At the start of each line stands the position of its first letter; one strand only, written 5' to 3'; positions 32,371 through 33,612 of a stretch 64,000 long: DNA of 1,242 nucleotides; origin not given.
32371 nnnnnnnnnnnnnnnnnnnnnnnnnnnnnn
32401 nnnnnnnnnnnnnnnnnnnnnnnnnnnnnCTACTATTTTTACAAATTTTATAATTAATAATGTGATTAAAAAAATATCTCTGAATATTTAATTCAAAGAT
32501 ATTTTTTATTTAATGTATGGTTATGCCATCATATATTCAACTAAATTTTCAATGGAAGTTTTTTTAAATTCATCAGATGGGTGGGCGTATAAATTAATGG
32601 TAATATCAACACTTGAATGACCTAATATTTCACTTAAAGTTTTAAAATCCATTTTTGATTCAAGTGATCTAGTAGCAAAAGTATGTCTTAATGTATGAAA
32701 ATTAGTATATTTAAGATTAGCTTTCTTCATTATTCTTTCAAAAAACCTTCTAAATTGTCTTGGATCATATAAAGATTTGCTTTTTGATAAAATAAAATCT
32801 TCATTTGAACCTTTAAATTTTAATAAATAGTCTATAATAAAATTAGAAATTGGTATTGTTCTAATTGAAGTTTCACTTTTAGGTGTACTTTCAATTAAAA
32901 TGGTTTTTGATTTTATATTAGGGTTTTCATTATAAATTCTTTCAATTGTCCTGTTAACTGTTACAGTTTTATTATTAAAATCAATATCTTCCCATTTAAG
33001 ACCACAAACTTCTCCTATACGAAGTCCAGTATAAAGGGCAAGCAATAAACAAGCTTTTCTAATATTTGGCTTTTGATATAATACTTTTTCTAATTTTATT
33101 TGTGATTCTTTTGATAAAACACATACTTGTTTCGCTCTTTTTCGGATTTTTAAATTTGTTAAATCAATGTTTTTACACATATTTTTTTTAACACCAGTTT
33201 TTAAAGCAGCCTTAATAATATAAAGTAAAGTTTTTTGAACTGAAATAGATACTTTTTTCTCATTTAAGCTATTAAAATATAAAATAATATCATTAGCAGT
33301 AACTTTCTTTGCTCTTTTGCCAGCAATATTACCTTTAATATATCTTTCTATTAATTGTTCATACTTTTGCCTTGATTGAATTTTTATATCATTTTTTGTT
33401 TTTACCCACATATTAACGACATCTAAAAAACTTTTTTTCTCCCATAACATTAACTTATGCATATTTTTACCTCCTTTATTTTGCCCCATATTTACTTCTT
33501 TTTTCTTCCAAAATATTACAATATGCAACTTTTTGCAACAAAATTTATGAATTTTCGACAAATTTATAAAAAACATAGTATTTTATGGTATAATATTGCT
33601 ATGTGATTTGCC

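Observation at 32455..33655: Recombinase-in-cis invertible promoter cassette positioned to toggle between two divergent glycan operons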

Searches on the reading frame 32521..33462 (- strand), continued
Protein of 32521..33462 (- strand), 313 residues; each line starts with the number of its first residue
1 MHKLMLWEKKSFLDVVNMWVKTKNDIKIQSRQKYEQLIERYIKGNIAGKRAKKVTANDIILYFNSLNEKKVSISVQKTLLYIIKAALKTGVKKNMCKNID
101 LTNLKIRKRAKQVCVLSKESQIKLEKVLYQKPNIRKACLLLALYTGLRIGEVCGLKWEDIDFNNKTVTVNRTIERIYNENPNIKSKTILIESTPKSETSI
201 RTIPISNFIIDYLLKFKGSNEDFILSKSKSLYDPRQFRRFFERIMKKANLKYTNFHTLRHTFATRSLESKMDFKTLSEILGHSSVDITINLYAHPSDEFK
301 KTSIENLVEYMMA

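Call 55: search_protein_families(library=pfam, proteins=[L045:3062-5518:-, L045:7006-8889:+, L051:598-2958:-, L051:4714-6012:+, L027:3379-5418:-, L027:7170-8984:+, L004:4900-5739:-, L004:7082-8305:+, L003:5133-5807:-, L016:5089-5664:-], max_evalue=0.0001)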
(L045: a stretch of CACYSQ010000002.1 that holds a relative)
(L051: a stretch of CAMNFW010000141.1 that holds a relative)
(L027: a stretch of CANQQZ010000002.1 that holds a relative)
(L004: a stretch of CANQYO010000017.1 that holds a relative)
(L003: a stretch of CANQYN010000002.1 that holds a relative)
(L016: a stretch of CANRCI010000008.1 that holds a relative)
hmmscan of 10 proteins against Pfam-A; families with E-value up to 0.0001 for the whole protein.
L045:3062-5518:- (819 aa): 1 family
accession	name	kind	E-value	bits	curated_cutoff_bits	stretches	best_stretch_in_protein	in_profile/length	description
PF13173.12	AAA_14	-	2.9e-05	24.5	27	0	270-312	4-48/129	AAA domain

L045:7006-8889:+ (628 aa): 0 families

L051:598-2958:- (787 aa): 0 families

L051:4714-6012:+ (433 aa): 0 families

L027:3379-5418:- (680 aa): 5 families
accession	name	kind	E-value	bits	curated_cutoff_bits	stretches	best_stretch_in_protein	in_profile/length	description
PF03382.20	DUF285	-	1.8e-59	199.2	25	4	130-247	1-112/120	Mycoplasma protein of unknown function, DUF285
PF13306.12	LRR_5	-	8.9e-25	87.5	27.7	0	542-609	50-110/127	BspA type Leucine rich repeat region (6 copies)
PF12799.13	LRR_4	-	8.3e-12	45.4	27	0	364-387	8-32/44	Leucine Rich repeats (2 copies)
PF13855.12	LRR_8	-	5.4e-11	42.5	27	0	347-387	20-58/61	Leucine rich repeat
PF23952.1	LRR_EndoS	-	1.3e-09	38.7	27.9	0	499-583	66-114/116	Endo-beta-N-acetylglucosaminidase EndoS LRR domain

L027:7170-8984:+ (605 aa): 1 family
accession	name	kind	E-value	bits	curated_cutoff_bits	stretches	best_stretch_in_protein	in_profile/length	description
PF00395.25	SLH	-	5.1e-22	78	20.8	2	166-209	2-44/44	S-layer homology domain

L004:4900-5739:- (280 aa): 1 family
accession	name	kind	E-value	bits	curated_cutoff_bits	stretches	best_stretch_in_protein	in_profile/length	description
PF00483.29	NTP_transferase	-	2.5e-19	70.3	21.2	1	8-249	2-232/245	Nucleotidyl transferase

L004:7082-8305:+ (408 aa): 2 families
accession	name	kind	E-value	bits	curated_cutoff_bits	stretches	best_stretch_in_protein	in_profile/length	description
PF02368.24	Big_2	-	4.7e-18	65.3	22.8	2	249-308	12-70/79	Bacterial Ig-like domain (group 2)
PF09479.16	Flg_new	-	1.2e-17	64.3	27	1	35-96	1-65/65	Listeria-Bacteroides repeat domain (List_Bact_rpt)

L003:5133-5807:- (225 aa): 1 family
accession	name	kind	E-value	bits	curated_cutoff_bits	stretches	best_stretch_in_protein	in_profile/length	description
PF02397.22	Bac_transf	-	2.2e-68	229.7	27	1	29-219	1-178/179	Bacterial sugar transferase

L016:5089-5664:- (192 aa): 0 families

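Call 59: search_solved_structures(query=window:32521-33462:-, max_evalue=0.001)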
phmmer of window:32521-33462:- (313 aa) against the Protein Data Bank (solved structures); distinct sequences matched with E-value up to 0.001: 20.
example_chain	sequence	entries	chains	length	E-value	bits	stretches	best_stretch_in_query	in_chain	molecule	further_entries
5hxy_A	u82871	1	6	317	6.4e-16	61.8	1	32-298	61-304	Tyrosine recombinase XerA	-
6emy_A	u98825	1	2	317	1.2e-15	60.9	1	138-307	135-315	Int protein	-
6en0_A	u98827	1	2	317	1.7e-15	60.4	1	138-307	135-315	Int protein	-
6emz_A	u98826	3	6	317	4.5e-15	59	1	138-307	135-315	Int protein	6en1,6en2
4a8e_A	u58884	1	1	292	3.4e-13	52.8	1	201-305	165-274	PROBABLE TYROSINE RECOMBINASE XERC-LIKE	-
3nkh_A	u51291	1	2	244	1.9e-12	50.4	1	144-307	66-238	Integrase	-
5vfz_A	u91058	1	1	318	2.5e-07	33.6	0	254-309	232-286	Gp33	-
2a3v_A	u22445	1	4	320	6.6e-07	32.2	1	243-297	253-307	site-specific recombinase IntI4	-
5dor_A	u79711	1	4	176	1.2e-06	31.4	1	201-304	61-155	Integrase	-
5c6k_A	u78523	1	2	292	5e-06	29.3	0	201-304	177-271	Integrase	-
1a0p_A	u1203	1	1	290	1.2e-05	28.1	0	252-298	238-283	SITE-SPECIFIC RECOMBINASE XERD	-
5dcf_A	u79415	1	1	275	1.5e-05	27.7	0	252-298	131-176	Tyrosine recombinase XerD,DNA translocase FtsK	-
1aih_A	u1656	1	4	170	3.6e-05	26.5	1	198-298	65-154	HP1 INTEGRASE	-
1z19_A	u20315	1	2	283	0.00015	24.4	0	105-161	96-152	Integrase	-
1p7d_A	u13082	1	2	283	0.00018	24.2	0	106-167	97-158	Integrase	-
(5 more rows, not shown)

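Call 62: search_dna_similar(query=window:32524-33462:-, collection=plasmids, mode=protein, max_rows=15)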
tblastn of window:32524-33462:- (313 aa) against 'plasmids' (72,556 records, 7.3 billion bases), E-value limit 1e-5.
Records with a match: 859; places in all: 999; records where one place covers at least 80% of the query: 137.
Best place of each record, by identity: <60% 859.
By first word of the organism name: Enterococcus 239; Bacillus 115; Acinetobacter 57; Clostridium 30; Staphylococcus 30; Streptomyces 27; Ligilactobacillus 23; Clostridioides 13; Priestia 13; Providencia 11; and 127 more.
By predicted mobility (MOB-suite, as given by PLSDB): non-mobilizable 507; conjugative 210; mobilizable 142.
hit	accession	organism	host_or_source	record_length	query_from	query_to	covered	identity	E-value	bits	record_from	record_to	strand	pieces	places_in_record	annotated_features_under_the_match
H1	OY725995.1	Phocaeicola massiliensis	-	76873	9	311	97%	34.0%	1e-43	166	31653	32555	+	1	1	record has no annotation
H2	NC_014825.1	Ruminococcus albus 7 = DSM 20455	-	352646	19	305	92%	33.7%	7e-46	173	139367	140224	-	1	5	site-specific integrase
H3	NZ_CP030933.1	Enterococcus gilvus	cow,milk,milk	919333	11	293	90%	33.6%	4e-35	142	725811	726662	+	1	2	site-specific integrase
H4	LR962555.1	Enterococcus faecalis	-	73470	15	292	89%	33.1%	3e-35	142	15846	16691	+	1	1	record has no annotation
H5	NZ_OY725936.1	Bacteroides finegoldii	-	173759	9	305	95%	30.9%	5e-37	147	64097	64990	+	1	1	site-specific integrase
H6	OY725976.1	Phocaeicola massiliensis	-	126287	68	304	76%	37.8%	2e-36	145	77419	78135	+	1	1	none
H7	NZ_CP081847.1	Enterococcus raffinosus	Homo sapiens,feces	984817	23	293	87%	31.9%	5e-33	135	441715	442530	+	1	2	site-specific integrase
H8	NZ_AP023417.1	Vescimonas fastidiosa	Homo sapiens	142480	26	308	90%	30.2%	6e-33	135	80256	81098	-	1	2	site-specific integrase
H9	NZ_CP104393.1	Enterococcus raffinosus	fermented food (Meju)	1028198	23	293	87%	31.5%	6e-33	135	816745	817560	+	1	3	record has no annotation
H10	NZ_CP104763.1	Enterococcus raffinosus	-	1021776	23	293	87%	31.5%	1e-32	134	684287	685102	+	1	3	record has no annotation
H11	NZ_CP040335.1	Bacillus cereus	Apostichopus japonicus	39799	14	307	94%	29.0%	3e-23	107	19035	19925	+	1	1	tyrosine-type recombinase/integrase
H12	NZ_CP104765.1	Enterococcus raffinosus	Homo sapiens,urine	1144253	17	304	92%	29.4%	2e-28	122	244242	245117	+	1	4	record has no annotation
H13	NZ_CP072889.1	Enterococcus raffinosus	stream/river surface water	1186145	17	293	88%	30.4%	5e-35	141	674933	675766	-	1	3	record has no annotation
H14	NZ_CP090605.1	Lactobacillus amylovorus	cell culture,pig small intestine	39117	22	308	92%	28.6%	1e-17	91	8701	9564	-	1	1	tyrosine-type recombinase/integrase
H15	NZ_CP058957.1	Limosilactobacillus mucosae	Homo sapiens,pure culture,gut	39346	12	300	92%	27.7%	1e-16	88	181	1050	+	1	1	tyrosine-type recombinase/integrase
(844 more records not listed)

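Call 63: search_dna_similar(query=window:32524-33462:-, collection=phages, mode=protein, max_rows=10)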
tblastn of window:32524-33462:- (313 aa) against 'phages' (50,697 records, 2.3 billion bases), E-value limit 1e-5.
Records with a match: 2014; places in all: 2032; records where one place covers at least 80% of the query: 707.
Best place of each record, by identity: <60% 2014.
By first word of the organism name: Streptococcus 573; Mycobacterium 357; Staphylococcus 239; Bacteriophage 127; Paenibacillus 89; Lactobacillus 61; Helicobacter 51; Listeria 49; Lactococcus 46; Arthrobacter 45; and 74 more.
By host as written in the record: Mycobacterium smegmatis mc2 155 257; - 208; Staphylococcus aureus 77; Mycobacterium smegmatis mc#155 53; Paenibacillus larvae 38; Helicobacter pylori 36; Listeria monocytogenes 35; Arthrobacter globiformis B-2979 20; and 794 more.
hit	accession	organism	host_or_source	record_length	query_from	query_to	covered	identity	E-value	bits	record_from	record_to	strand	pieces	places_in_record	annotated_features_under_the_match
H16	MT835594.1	Bacteriophage sp.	human fecal samples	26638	64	311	79%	39.0%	4e-48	178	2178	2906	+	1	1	record has no annotation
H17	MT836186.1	Bacteriophage sp.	human fecal samples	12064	26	311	91%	33.8%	8e-51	186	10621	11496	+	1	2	record has no annotation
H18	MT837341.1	Bacteriophage sp.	human fecal samples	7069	11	308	95%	31.0%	1e-44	167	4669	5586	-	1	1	record has no annotation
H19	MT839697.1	Bacteriophage sp.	human fecal samples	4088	11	307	95%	30.1%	8e-44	165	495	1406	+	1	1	record has no annotation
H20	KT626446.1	Bacillus phage phi4B1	Bacillus thuringiensis 4B1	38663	9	311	97%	29.3%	2e-23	105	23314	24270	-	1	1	site-specific recombinase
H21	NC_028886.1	Bacillus phage phi4B1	Bacillus thuringiensis 4B1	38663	9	311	97%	29.3%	2e-23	105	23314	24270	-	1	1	integrase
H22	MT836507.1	Bacteriophage sp.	human fecal samples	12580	2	308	98%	28.3%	1e-39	153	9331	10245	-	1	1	record has no annotation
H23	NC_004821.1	Bacillus phage phBC6A52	Bacillus cereus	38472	14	307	94%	29.0%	1e-23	106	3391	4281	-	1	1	DNA integration/recombination/invertion protein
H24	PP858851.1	Bacillus phage PHBA67-J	Bacillus cereus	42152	14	307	94%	29.0%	2e-23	106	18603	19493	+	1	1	xerC_2: tyrosine recombinase XerC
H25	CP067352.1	Clostridioides phage ES-S-0173-01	Clostridioides sp. ES-S-0173-01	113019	11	309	96%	28.3%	1e-17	89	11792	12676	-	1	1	record has no annotation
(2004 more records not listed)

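Call 64: get_annotated_region(hit=H2, flank=4000)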
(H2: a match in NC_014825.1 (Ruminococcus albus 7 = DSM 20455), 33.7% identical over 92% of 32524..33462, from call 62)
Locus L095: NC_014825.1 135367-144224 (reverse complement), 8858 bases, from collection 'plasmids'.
description: Ruminococcus albus 7 = DSM 20455 plasmid pRUMAL02, complete sequence
organism: Ruminococcus albus 7 = DSM 20455 (NCBI taxid 697329)
taxonomy: Bacteria; Bacillota; Clostridia; Eubacteriales; Oscillospiraceae; Ruminococcus; Ruminococcus albus; Ruminococcus albus 7 = DSM 20455
host: -; source: -; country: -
typing (MOB-suite, as given by PLSDB): conjugative; replicon rep_cluster_1045; relaxase MOBP; mating-pair formation MPF_T
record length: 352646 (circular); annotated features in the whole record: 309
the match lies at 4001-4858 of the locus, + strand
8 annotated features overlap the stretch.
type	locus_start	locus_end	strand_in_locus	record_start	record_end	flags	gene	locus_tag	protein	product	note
CDS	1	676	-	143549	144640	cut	-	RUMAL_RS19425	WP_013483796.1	hypothetical protein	-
CDS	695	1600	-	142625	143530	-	-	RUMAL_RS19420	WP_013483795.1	hypothetical protein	-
CDS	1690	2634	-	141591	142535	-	-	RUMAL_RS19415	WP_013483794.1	tyrosine-type recombinase/integrase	GO:0015074 - DNA integration [Evidence IEA]; GO:0006310 - DNA recombination [Evidence IEA]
CDS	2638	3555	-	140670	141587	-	-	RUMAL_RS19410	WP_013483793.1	tyrosine-type recombinase/integrase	-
CDS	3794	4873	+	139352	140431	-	-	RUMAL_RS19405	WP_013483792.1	site-specific integrase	GO:0015074 - DNA integration [Evidence IEA]; GO:0006310 - DNA recombination [Evidence IEA]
CDS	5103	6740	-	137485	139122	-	-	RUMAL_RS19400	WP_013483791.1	recombinase family protein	GO:0006310 - DNA recombination [Evidence IEA]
CDS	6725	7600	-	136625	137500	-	-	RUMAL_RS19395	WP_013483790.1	recombinase family protein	-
CDS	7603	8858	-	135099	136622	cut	-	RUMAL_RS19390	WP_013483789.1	recombinase family protein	GO:0006310 - DNA recombination [Evidence IEA]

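Call 65: find_related_loci(query=P0055, collection=metagenome_contigs, flank=2500)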
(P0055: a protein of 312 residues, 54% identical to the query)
Query P0055 (312 aa) in metagenome_contigs; peptide patterns used: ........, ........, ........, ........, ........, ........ (x = any residue, [..] = any of these).
352 stretches matched a pattern; 4 encode a relative of the query (tblastn E <= 1e-3); 3 distinct loci.
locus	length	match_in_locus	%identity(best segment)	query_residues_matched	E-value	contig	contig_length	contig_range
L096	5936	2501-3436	100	1-312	0e+0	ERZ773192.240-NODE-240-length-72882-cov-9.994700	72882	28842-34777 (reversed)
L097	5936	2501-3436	100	1-312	0e+0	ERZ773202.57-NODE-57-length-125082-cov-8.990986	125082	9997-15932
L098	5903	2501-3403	46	11-310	4e-86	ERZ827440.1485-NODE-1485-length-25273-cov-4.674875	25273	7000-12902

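Call 76: get_annotated_region(hit=H7, flank=3000)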
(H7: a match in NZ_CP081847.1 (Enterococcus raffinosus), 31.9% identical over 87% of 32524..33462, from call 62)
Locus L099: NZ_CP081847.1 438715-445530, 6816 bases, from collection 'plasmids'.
description: Enterococcus raffinosus strain CX012922 plasmid pCX012922, complete sequence
organism: Enterococcus raffinosus (NCBI taxid 71452)
taxonomy: Bacteria; Bacillota; Bacilli; Lactobacillales; Enterococcaceae; Enterococcus; Enterococcus raffinosus
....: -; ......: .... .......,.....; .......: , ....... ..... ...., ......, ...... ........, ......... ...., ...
typing (MOB-suite, as given by PLSDB): non-mobilizable
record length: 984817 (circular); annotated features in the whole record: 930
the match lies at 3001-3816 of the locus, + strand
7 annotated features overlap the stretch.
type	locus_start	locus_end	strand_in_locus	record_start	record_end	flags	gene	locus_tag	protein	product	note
CDS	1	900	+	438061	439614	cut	-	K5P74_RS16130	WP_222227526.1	ABC transporter transmembrane domain-containing protein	GO:0055085 - transmembrane transport [Evidence IEA]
CDS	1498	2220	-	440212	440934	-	-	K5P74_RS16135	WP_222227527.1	hypothetical protein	-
CDS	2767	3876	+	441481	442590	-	-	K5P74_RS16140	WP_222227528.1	site-specific integrase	GO:0015074 - DNA integration [Evidence IEA]; GO:0006310 - DNA recombination [Evidence IEA]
CDS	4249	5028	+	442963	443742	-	-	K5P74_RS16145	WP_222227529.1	hypothetical protein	-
CDS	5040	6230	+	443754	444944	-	-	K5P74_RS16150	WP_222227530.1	hypothetical protein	-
CDS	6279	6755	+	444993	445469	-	lepB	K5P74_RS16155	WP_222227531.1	signal peptidase I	GO:0009306 - protein secretion [Evidence IEA]; GO:0006465 - signal peptide processing [Evidence IEA]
CDS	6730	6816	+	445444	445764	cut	-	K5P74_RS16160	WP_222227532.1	hypothetical protein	-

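Call 77: get_annotated_region(hit=H3, flank=3000)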
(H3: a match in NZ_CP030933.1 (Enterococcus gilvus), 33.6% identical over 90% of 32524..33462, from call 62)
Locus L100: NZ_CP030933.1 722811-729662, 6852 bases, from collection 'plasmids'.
description: Enterococcus gilvus strain CR1 plasmid pCR1A, complete sequence
organism: Enterococcus gilvus (NCBI taxid 160453)
taxonomy: Bacteria; Bacillota; Bacilli; Lactobacillales; Enterococcaceae; Enterococcus; Enterococcus gilvus
host: -; source: cow,milk,milk; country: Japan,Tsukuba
typing (MOB-suite, as given by PLSDB): non-mobilizable
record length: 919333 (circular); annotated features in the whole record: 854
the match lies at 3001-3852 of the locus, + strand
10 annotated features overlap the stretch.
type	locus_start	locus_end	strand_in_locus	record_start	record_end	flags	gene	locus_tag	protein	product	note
CDS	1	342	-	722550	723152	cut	-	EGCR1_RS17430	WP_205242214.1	DUF2922 family protein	-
CDS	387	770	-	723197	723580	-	-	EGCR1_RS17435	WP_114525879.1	hypothetical protein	-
CDS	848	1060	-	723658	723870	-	-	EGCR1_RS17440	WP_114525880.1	DUF2922 domain-containing protein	-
CDS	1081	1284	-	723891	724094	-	-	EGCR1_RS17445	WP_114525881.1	hypothetical protein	-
CDS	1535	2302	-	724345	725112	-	-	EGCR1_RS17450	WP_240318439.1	hypothetical protein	-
CDS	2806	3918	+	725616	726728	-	-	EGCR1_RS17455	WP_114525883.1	site-specific integrase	GO:0015074 - DNA integration [Evidence IEA]; GO:0006310 - DNA recombination [Evidence IEA]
CDS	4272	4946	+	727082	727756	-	-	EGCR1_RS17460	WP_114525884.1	WxL domain-containing protein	-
CDS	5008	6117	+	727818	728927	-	-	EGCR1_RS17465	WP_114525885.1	DUF916 and DUF3324 domain-containing protein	-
CDS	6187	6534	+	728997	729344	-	-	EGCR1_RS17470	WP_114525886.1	hypothetical protein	-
CDS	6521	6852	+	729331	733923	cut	-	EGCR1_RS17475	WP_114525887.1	WxL domain-containing protein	-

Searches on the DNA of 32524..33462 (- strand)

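Call 79: search_dna_similar(query=L099:1300-5300:+, collection=plasmids, mode=near, max_rows=30)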
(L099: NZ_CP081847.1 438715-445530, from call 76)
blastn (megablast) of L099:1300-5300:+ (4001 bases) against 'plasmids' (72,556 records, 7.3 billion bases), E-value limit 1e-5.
Records with a match: 3; places in all: 3; records where one place covers at least 80% of the query: 3.
Best place of each record, by identity: >=99% 1; 95-99% 2.
By first word of the organism name: Enterococcus 3.
By predicted mobility (MOB-suite, as given by PLSDB): non-mobilizable 3.
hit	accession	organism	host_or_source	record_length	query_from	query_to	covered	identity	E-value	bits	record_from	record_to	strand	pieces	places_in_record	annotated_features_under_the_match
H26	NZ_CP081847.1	Enterococcus raffinosus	Homo sapiens,feces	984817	1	4001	100%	100.0%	0e+0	7389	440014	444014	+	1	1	site-specific integrase | hypothetical protein (x3)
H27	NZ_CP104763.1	Enterococcus raffinosus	-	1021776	1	4001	100%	98.8%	0e+0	7125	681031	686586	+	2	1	record has no annotation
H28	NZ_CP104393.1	Enterococcus raffinosus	fermented food (Meju)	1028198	1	4001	100%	98.8%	0e+0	7126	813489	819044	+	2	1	record has no annotation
